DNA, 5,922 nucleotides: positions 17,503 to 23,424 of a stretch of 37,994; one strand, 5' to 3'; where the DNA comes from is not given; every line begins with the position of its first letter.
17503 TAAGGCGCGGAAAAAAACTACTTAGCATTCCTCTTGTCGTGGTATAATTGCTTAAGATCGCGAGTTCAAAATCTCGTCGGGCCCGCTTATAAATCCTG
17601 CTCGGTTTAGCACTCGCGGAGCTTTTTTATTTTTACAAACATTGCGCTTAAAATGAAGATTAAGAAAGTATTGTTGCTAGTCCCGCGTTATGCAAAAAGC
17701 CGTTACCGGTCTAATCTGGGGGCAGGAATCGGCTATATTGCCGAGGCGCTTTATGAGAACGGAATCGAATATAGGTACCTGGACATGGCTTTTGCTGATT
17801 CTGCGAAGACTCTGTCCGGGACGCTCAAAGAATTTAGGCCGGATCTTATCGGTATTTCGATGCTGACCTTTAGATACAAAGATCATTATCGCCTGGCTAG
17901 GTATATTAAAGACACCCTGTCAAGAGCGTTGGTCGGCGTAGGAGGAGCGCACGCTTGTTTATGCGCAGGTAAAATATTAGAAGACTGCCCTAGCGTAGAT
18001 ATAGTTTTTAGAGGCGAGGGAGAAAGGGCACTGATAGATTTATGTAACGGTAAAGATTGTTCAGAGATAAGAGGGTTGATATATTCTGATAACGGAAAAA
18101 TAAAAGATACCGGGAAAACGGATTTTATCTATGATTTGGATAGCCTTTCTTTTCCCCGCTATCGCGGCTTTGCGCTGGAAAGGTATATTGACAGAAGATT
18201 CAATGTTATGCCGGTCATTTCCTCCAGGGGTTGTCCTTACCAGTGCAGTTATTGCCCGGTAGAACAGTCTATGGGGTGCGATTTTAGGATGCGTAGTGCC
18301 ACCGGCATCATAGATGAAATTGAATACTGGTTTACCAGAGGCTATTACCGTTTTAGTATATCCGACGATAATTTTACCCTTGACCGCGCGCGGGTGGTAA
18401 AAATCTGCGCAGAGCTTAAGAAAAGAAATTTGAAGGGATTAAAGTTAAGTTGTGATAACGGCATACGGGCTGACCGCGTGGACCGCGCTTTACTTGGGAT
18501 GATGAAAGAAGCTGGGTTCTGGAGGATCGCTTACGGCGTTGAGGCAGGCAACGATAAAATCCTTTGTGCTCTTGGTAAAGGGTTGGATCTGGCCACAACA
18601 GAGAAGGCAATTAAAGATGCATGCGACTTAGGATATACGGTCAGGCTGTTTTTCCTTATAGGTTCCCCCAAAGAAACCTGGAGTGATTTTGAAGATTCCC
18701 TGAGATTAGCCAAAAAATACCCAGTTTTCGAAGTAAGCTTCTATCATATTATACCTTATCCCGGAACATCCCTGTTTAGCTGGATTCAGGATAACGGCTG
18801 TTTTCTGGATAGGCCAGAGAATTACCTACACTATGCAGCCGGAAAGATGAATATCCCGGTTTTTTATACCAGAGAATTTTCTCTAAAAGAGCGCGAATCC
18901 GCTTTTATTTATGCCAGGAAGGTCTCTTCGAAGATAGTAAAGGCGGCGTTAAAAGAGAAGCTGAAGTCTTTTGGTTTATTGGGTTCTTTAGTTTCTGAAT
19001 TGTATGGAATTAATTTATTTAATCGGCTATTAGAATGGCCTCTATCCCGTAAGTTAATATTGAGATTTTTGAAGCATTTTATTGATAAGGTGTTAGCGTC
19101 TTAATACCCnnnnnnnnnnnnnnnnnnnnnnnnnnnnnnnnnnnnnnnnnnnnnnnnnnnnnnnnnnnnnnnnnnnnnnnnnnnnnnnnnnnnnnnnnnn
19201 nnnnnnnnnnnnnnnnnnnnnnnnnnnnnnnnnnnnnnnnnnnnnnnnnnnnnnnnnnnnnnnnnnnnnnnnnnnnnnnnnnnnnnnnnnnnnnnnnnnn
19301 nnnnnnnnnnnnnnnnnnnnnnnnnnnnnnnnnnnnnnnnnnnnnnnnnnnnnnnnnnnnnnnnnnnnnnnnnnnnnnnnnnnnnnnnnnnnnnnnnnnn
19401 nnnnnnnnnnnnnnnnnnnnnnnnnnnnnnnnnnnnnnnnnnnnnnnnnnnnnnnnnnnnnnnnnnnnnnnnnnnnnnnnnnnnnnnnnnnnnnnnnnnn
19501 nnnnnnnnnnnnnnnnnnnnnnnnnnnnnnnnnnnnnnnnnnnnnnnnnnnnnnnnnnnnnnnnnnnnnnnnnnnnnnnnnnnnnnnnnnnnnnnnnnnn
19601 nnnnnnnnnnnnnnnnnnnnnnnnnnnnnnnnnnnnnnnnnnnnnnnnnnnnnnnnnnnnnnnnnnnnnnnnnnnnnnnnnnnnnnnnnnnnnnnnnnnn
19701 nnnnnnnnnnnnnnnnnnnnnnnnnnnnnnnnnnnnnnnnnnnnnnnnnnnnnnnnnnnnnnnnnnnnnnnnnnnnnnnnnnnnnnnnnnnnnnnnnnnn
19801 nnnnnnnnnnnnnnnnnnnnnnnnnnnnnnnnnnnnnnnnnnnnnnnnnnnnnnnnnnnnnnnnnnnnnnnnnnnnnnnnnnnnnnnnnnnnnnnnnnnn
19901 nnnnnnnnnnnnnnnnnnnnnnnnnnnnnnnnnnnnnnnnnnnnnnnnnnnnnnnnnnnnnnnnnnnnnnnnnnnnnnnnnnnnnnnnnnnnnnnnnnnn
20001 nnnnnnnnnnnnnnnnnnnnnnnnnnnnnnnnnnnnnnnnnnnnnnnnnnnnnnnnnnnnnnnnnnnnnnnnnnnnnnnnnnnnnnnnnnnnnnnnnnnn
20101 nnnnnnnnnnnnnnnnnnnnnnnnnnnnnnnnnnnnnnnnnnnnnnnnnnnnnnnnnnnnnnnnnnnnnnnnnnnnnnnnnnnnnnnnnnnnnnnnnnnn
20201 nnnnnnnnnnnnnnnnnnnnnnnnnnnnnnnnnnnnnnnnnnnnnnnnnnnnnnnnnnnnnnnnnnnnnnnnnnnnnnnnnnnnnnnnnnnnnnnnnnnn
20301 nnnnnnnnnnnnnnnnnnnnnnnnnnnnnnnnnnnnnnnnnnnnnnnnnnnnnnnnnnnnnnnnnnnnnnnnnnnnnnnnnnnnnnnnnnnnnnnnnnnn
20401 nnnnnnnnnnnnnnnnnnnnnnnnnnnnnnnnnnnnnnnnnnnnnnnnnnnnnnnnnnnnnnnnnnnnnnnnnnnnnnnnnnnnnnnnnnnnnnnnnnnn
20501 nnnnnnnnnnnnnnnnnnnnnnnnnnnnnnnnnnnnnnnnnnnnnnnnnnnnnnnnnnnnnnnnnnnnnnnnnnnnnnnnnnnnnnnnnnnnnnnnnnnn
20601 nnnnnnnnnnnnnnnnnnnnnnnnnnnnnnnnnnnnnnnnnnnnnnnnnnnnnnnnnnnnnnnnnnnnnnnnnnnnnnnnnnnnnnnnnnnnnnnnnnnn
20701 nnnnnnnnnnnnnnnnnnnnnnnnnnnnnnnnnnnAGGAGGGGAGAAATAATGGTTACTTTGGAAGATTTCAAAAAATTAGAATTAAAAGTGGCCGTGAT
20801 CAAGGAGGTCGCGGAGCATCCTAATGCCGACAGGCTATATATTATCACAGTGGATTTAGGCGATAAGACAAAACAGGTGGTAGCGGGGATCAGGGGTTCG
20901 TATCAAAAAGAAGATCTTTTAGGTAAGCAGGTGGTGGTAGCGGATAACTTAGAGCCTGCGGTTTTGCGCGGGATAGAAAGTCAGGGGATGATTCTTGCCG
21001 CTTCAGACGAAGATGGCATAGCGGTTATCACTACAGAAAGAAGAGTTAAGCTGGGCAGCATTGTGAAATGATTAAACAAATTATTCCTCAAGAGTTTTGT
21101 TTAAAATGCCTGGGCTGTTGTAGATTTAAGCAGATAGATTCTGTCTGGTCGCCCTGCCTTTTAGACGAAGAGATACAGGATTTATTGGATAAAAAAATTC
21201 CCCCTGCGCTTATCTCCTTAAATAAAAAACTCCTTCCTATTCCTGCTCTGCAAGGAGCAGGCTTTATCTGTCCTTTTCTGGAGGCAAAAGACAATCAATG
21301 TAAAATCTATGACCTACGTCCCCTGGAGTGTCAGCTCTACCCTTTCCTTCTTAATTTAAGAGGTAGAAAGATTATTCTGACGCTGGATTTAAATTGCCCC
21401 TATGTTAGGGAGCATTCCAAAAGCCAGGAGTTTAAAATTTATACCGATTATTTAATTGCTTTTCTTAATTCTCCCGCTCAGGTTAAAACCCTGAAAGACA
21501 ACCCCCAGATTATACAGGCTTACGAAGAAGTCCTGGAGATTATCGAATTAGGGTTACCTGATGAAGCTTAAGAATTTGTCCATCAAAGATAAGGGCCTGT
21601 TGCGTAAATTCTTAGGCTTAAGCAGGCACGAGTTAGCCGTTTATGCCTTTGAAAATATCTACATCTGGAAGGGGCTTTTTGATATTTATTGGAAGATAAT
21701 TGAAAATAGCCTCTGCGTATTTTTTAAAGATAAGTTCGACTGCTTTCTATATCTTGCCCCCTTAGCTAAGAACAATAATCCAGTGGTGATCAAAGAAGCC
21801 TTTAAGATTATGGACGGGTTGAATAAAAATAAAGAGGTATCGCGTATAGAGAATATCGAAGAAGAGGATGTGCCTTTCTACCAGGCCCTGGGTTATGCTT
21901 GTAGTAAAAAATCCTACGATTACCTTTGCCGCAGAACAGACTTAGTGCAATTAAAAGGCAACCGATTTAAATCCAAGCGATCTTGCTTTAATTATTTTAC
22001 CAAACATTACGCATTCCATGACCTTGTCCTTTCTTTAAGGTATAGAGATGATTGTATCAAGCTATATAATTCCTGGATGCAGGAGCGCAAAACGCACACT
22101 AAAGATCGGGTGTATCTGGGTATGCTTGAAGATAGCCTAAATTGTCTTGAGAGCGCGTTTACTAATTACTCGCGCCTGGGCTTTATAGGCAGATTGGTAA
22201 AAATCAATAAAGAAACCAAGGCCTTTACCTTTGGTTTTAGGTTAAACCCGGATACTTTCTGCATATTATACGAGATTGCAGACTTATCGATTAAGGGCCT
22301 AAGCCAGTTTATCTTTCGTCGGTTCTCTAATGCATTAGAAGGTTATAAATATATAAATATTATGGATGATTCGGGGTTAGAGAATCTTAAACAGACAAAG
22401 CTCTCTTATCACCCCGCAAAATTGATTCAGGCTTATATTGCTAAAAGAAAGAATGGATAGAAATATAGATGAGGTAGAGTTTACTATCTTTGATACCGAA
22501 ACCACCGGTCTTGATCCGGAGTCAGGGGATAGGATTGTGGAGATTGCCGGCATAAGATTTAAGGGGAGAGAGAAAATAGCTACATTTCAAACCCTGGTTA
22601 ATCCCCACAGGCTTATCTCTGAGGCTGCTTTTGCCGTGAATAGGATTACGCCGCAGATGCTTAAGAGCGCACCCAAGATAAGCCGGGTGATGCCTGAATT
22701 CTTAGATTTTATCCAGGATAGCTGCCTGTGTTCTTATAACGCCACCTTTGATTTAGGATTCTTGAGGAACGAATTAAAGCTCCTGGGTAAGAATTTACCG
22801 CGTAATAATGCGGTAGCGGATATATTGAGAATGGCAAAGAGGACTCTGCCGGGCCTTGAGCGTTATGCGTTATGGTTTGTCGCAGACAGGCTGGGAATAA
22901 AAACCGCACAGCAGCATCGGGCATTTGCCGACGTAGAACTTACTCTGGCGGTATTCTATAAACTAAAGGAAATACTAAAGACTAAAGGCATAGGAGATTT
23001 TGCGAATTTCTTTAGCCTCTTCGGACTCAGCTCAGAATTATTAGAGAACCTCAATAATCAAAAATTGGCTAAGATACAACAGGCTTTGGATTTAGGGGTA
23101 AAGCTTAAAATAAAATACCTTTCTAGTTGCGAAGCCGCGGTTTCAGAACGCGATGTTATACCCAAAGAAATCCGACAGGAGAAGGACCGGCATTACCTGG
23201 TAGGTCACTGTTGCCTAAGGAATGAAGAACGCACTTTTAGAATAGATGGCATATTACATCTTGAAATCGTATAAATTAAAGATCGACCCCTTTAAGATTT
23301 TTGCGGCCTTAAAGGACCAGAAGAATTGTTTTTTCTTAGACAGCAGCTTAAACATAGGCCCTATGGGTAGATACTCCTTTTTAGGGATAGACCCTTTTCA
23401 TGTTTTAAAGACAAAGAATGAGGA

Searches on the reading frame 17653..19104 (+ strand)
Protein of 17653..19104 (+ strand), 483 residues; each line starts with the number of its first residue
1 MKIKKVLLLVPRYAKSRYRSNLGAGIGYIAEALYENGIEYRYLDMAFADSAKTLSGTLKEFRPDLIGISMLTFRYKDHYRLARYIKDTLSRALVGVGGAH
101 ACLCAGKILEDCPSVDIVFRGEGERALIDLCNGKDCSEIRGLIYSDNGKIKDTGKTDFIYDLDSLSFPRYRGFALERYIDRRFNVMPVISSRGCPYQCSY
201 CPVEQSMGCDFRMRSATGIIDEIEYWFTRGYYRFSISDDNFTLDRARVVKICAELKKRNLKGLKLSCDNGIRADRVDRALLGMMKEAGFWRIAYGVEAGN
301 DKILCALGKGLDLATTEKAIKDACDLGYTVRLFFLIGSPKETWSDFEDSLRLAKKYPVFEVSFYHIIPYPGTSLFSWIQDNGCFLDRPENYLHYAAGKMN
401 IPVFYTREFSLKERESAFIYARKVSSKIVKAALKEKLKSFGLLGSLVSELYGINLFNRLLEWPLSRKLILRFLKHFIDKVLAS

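Call 24: search_protein_families(library=pfam, proteins=[window:17653-19104:+], max_evalue=0.00001)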
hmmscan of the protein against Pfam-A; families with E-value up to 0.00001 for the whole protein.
window:17653-19104:+ (483 aa): 2 families
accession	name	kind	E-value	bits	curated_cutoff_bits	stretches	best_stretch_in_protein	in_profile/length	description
PF04055.27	Radical_SAM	-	1.3e-18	68.1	29.5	1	188-353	1-166/166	Radical SAM superfamily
PF02310.24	B12-binding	-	1.9e-16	60.4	32.1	1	25-127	16-117/121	B12 binding domain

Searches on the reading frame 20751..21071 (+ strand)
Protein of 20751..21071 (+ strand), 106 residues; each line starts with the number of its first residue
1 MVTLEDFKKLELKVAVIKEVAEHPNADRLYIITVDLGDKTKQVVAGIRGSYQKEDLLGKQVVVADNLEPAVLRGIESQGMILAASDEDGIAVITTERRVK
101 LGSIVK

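Call 24: search_protein_families(library=pfam, proteins=[window:20751-21071:+], max_evalue=0.00001)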
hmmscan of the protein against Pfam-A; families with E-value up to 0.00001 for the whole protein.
window:20751-21071:+ (106 aa): 1 family
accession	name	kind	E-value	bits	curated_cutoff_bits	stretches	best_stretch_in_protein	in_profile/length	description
PF01588.26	tRNA_bind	-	2.8e-27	95.1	27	1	12-103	1-95/96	Putative tRNA binding domain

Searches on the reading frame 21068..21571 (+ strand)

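Call 24: search_protein_families(library=pfam, proteins=[window:21068-21571:+], max_evalue=0.00001)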
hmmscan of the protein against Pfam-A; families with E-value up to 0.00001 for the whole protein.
window:21068-21571:+ (167 aa): 1 family
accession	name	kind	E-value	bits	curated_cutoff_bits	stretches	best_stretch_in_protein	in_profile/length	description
PF03692.20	CxxCxxCC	-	4.4e-09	37.4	23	1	11-100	2-74/85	Putative zinc- or iron-chelating domain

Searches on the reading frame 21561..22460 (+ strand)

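Call 24: search_protein_families(library=pfam, proteins=[window:21561-22460:+], max_evalue=0.00001)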
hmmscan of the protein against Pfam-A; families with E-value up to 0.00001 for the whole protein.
window:21561-22460:+ (299 aa): 1 family
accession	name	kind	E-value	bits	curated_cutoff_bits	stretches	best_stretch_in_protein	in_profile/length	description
PF09924.15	LPG_synthase_C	-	6.4e-24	85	27.5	1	28-294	11-297/298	Phosphatidylglycerol lysyltransferase, C-terminal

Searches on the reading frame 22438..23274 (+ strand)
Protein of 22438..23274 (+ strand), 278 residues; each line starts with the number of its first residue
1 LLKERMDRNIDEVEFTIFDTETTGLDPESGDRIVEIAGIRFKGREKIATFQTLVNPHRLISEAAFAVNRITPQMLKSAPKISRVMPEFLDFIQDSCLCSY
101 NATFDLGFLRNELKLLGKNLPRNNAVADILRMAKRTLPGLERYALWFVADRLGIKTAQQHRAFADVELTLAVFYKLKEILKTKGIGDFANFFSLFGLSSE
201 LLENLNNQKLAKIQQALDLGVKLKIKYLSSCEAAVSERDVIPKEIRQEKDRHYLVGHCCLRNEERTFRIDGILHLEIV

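Call 24: search_protein_families(library=pfam, proteins=[window:22438-23274:+], max_evalue=0.00001)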
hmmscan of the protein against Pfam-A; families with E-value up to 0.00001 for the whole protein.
window:22438-23274:+ (278 aa): 3 families
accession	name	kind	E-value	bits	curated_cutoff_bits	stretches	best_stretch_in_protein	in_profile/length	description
PF00929.31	RNase_T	-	1.7e-39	136.4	24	1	17-173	2-164/164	Exonuclease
PF13280.12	WYL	-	1.3e-11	44.7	21.8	1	209-276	2-69/70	WYL domain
PF13482.12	RNase_H_2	-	3.1e-07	30.9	22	0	17-158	2-119/165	RNase_H superfamily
